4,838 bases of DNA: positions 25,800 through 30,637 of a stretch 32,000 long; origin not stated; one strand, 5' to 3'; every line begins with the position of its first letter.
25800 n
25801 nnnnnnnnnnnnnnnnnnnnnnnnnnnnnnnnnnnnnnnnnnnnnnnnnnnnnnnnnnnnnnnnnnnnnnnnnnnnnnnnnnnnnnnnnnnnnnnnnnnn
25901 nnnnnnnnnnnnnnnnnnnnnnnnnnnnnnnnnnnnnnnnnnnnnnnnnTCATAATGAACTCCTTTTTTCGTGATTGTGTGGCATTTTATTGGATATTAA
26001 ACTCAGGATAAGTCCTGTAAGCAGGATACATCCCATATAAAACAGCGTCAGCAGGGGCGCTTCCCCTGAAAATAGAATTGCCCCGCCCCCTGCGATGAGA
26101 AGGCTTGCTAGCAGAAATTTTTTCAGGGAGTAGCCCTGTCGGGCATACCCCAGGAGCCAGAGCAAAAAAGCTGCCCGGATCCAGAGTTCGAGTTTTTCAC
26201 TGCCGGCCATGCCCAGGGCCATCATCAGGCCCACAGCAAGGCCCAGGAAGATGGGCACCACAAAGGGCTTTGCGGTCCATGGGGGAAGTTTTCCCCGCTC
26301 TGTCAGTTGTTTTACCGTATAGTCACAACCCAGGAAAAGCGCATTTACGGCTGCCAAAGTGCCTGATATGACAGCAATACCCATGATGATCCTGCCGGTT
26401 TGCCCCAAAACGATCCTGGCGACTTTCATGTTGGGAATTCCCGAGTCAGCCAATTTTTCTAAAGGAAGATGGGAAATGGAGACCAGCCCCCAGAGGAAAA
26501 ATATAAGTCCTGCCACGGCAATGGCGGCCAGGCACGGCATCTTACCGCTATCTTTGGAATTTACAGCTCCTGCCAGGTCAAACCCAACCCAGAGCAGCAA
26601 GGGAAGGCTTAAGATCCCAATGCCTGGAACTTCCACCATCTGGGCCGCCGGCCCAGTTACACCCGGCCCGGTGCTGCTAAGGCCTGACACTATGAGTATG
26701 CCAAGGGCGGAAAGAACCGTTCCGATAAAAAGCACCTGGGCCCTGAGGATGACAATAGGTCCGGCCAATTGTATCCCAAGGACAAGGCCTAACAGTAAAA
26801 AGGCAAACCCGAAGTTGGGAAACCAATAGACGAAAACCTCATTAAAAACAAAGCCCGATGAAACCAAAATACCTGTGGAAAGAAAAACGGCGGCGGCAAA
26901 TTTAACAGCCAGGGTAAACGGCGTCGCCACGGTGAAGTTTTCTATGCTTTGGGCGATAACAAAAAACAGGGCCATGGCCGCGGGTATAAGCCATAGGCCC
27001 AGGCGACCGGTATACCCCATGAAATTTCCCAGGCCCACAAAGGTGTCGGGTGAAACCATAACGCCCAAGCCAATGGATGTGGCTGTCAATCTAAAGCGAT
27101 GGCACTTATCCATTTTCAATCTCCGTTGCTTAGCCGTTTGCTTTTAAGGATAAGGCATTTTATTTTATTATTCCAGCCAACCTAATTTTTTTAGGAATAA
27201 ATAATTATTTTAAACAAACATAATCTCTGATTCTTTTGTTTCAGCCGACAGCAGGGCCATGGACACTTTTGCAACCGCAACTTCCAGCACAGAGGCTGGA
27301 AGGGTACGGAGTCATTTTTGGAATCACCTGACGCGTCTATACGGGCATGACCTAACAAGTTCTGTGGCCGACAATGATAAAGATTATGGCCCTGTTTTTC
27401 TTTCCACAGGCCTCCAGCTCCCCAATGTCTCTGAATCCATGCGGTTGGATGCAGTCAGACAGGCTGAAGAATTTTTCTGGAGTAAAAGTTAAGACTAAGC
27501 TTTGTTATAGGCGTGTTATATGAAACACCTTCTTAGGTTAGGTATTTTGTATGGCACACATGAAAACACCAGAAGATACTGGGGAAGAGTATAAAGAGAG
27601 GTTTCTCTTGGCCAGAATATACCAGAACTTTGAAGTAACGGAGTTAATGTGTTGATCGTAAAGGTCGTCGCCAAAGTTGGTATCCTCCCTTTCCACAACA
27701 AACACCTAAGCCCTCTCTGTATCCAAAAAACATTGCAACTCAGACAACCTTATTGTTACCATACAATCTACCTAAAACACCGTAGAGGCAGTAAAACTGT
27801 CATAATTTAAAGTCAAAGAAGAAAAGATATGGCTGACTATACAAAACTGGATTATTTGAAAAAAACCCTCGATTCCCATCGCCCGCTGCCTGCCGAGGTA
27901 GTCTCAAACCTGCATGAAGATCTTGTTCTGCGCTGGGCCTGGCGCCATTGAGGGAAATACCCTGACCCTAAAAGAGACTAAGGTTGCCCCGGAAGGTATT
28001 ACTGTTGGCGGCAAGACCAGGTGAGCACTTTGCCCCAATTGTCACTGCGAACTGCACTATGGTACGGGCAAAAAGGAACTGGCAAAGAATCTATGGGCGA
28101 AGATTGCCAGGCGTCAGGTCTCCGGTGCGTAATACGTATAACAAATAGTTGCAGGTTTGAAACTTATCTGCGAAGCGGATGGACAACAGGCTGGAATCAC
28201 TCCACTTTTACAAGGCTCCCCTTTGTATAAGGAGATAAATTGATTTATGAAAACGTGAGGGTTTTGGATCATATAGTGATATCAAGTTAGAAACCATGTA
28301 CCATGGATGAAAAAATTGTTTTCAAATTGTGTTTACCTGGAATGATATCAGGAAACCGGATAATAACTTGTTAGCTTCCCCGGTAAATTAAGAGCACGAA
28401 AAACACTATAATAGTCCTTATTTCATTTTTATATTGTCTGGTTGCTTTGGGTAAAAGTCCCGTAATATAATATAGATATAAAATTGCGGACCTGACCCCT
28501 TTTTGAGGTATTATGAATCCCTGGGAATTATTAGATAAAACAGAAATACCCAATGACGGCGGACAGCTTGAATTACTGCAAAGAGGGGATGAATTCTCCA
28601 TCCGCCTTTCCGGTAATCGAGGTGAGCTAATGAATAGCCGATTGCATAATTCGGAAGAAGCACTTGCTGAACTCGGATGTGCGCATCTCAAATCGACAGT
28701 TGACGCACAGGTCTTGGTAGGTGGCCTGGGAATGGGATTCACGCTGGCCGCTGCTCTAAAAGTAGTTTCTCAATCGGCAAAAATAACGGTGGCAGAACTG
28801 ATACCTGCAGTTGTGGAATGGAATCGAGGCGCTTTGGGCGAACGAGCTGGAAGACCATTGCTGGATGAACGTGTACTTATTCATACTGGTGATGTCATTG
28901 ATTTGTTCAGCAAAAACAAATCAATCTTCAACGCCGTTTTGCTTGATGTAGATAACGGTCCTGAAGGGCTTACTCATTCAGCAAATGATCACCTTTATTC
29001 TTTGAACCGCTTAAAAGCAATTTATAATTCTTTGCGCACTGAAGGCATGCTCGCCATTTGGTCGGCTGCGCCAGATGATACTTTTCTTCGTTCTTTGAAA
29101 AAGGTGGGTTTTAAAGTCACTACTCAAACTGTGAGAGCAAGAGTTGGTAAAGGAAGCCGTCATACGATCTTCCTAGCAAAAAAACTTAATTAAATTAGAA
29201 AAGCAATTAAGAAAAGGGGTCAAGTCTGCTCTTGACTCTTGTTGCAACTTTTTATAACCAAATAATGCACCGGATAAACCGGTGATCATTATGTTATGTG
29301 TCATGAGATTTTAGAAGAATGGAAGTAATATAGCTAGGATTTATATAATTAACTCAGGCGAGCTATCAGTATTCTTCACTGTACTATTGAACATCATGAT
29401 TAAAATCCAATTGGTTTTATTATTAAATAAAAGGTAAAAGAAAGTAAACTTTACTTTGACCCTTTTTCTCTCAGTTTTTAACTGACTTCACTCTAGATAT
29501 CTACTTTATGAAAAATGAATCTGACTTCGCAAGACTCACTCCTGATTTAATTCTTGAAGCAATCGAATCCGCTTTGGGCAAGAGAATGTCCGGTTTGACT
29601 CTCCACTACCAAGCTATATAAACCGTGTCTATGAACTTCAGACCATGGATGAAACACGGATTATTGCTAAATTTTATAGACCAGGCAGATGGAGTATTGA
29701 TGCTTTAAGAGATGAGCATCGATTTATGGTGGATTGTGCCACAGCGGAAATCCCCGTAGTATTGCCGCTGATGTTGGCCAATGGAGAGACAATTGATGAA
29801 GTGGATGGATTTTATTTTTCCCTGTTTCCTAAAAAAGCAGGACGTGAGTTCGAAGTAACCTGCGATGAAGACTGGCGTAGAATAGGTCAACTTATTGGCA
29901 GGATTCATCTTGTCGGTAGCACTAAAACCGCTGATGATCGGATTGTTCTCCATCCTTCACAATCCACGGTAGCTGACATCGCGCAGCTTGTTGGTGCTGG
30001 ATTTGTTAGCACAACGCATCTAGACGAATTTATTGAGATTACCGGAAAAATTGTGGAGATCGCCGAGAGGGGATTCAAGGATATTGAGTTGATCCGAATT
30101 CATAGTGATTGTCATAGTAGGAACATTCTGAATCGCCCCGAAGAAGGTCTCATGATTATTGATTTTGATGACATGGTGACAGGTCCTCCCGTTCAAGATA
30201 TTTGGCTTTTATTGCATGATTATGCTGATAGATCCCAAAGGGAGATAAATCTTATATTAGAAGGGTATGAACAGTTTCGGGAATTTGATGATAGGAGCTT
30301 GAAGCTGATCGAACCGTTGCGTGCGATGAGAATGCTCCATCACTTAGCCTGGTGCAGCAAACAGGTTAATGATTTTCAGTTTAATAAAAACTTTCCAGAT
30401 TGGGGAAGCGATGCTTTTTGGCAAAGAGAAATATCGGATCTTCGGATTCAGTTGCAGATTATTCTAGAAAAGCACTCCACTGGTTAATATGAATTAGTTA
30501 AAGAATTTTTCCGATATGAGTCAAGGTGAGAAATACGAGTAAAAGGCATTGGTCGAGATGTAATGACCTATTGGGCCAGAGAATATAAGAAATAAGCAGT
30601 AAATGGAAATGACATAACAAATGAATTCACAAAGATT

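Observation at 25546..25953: Rhodanese with TGA exactly at the catalytic cysteine position: probable selenocysteine-containing, exported sulfurtransferase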

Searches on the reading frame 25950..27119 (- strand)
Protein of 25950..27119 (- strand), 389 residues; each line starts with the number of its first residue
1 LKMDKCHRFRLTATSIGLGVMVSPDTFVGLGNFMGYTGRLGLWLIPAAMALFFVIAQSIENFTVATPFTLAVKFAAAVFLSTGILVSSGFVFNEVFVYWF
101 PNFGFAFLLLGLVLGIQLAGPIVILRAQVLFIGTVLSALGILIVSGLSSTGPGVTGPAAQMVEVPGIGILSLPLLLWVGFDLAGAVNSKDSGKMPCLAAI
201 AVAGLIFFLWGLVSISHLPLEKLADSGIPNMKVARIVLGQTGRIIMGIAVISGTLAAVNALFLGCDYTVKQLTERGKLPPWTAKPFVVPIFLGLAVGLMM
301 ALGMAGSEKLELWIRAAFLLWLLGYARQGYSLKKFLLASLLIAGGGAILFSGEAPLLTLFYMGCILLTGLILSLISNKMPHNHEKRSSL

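Call 7: search_protein_families(library=pfam, proteins=[window:25950-27119:-], max_evalue=0.01)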
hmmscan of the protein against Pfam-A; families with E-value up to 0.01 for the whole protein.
window:25950-27119:- (389 aa): 0 families

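Call 35: search_protein_families(library=ncbifam, proteins=[window:25950-27119:-], max_evalue=0.01)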
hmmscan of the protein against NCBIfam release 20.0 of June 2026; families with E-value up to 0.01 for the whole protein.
window:25950-27119:- (389 aa): 0 families

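Call 37: search_solved_structures(query=window:25953-27119:-, max_evalue=10)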
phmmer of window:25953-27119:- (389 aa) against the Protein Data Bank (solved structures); distinct sequences matched with E-value up to 10: 0.

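Call 38: search_protein_families(library=pfam, proteins=[window:25953-27119:-], max_evalue=10)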
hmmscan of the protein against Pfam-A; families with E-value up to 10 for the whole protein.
window:25953-27119:- (389 aa): 0 families

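Call 43: search_solved_structures(query=A3, max_evalue=10, show_alignments=1)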
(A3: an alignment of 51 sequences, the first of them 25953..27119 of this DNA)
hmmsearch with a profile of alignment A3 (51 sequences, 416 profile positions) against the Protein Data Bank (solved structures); distinct sequences matched with E-value up to 10: 6.
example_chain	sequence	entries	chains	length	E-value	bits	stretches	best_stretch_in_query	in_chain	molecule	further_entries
7ccs_B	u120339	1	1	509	4.7e-07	32.3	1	126-409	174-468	Consensus mutated Anionic Amino Acid Transporter Light Chain, Xc- System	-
7b00_A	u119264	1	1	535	0.00071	21.8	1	28-405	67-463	Large neutral amino acids transporter small subunit 2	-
8a6l_B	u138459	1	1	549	0.00081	21.6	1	28-405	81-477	Large neutral amino acids transporter small subunit 2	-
7cmh_B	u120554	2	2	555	0.00094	21.4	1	28-405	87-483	Large neutral amino acids transporter small subunit 2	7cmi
8glt_1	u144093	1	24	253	0.15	14.1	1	292-403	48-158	C2-chlorophyll-comp_O32-15_ctermHis, polyalanine model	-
5oqt_A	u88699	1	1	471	0.72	11.9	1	123-406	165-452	Amino acid transporter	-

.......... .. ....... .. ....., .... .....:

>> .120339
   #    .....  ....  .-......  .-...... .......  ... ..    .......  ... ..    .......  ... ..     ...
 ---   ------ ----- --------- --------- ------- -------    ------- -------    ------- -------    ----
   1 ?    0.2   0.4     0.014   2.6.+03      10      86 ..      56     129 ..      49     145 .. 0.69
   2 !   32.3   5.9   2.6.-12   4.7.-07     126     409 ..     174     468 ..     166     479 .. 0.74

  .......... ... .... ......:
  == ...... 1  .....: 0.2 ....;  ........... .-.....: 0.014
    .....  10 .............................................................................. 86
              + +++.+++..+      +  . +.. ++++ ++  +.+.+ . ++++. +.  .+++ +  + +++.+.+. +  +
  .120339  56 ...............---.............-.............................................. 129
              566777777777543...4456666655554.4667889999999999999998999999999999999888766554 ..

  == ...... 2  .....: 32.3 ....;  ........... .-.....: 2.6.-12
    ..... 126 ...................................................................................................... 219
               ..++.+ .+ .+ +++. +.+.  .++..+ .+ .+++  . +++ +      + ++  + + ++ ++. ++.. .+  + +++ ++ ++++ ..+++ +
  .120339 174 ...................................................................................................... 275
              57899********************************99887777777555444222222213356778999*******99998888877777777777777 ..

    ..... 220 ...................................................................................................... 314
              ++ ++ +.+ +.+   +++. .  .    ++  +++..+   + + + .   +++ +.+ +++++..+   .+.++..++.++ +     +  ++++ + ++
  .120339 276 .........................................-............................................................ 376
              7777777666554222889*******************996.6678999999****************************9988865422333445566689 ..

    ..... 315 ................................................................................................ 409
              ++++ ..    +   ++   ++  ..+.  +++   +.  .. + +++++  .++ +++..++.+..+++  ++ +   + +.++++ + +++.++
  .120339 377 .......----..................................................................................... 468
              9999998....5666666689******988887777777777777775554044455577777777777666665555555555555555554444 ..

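Call 44: search_protein_families(library=pfam, alignment_id=A3, max_evalue=0.01)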
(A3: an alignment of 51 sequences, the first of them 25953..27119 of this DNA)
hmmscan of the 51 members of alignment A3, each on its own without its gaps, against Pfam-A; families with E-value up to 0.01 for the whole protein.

A. member 1, window:25953-27119:- (389 aa): 0 families

B. families by the number of members that match (of 51 scanned): 7 families
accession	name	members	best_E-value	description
PF13520.12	AA_permease_2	6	3.9e-13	Amino acid permease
PF25221.1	5TMH_Lnb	1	0.00076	Lnb transmembrane domain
PF01241.23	PSI_PSAK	1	0.0038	Photosystem I psaG / psaK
PF07695.17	7TMR-DISM_7TM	1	0.0054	7TM diverse intracellular signalling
PF16943.10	T4SS_CagC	1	0.0062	Cag pathogenicity island, type IV secretory system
PF20064.4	DUF6463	1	0.0092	Family of unknown function (DUF6463)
PF07301.16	DUF1453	1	0.0097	CcdC protein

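Call 66: find_encoding_contigs(protein=window:25950-27119:-, flank=10000, max_places=3)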
Protein window:25950-27119:- (389 aa): no gene with exactly this product is on record in the collection.

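Call 69: find_homologous_proteins(query=A3, max_evalue=0.00001)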
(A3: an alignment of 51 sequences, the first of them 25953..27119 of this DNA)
Query A3 (51 sequences) (389 aa, profile of the alignment): 145 proteins with E <= 0.00001 among 8000 candidates; the best 120 are listed.
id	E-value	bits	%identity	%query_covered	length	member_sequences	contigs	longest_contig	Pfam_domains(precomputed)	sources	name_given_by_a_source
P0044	2.1e-119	417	40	81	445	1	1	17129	-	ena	-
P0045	1.2e-117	411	39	81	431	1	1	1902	PF00324.28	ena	-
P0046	4.1e-117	410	40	80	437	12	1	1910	-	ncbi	-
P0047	2.6e-115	404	42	63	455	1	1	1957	PF13520.13,PF00324.28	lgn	-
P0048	3.7e-115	403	35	78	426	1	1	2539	-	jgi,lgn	jgi:hypothetical protein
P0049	1.6e-114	401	37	81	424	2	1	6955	PF13520.13,PF00324.28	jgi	jgi:amino acid transporter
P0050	3.3e-114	400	45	93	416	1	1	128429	-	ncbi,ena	-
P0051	3.3e-113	397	39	83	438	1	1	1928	-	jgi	jgi:amino acid transporter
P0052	4.1e-113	397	35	80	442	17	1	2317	PF13520.13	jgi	-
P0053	4.3e-113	396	38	83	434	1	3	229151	-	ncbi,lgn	-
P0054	5.2e-113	396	33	92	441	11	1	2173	PF13520.13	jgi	-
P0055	2.8e-112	394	35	82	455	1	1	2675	-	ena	-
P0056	3.7e-112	393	37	81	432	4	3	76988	-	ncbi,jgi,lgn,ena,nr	ncbi:MAG: hypothetical protein A2X81_17265 [Desulfobacterales bacterium GWB2_56_26]|nr:MAG: hypothet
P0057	4.3e-112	393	34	78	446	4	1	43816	-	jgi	-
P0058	3.3e-111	390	36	92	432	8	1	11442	PF13520.13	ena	-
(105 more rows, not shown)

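Call 80: search_protein_families(library=ncbifam, alignment_id=A3, max_evalue=0.001)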
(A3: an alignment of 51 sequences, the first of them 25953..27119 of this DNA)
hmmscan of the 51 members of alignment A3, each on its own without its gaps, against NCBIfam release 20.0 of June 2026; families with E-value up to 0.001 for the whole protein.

A. member 1, window:25953-27119:- (389 aa): 0 families

B. families by the number of members that match (of 51 scanned): 4 families
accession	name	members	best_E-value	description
NF008245.0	PRK11021.1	4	1.1e-10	L-methionine/branched-chain amino acid transporter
TIGR00905.1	2A0302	2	1.9e-06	basic amino acid/polyamine antiporter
NF007929.0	PRK10644.1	2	2.6e-05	arginine/agmatine antiporter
TIGR00911.1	2A0308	1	2e-06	L-type amino acid transporter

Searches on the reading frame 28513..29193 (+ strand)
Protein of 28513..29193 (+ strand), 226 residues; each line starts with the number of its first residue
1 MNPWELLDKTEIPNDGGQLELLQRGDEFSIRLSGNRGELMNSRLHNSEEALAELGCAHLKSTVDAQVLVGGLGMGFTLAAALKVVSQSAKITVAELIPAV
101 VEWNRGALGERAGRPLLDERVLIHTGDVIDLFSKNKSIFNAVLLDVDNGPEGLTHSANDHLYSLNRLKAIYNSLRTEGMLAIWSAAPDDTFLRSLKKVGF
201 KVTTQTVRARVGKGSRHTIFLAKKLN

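Call 51: search_protein_families(library=pfam, proteins=[window:28513-29193:+], max_evalue=0.001)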
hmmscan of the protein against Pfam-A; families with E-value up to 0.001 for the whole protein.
window:28513-29193:+ (226 aa): 1 family
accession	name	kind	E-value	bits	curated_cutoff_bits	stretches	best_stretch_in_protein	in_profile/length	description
PF01564.23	Spermine_synth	-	7.2e-05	22.8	22.9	1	65-181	20-129/186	Spermine/spermidine synthase domain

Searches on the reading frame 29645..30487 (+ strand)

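Call 51: search_protein_families(library=pfam, proteins=[window:29645-30487:+], max_evalue=0.001)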
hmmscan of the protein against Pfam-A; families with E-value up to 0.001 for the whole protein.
window:29645-30487:+ (280 aa): 2 families
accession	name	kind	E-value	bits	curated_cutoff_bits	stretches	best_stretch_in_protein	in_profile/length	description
PF01636.29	APH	-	1e-22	81.5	23.2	1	5-217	22-234/239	Phosphotransferase enzyme family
PF02958.26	EcKL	-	0.00027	20.8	22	1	152-200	218-271/294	Ecdysteroid kinase-like family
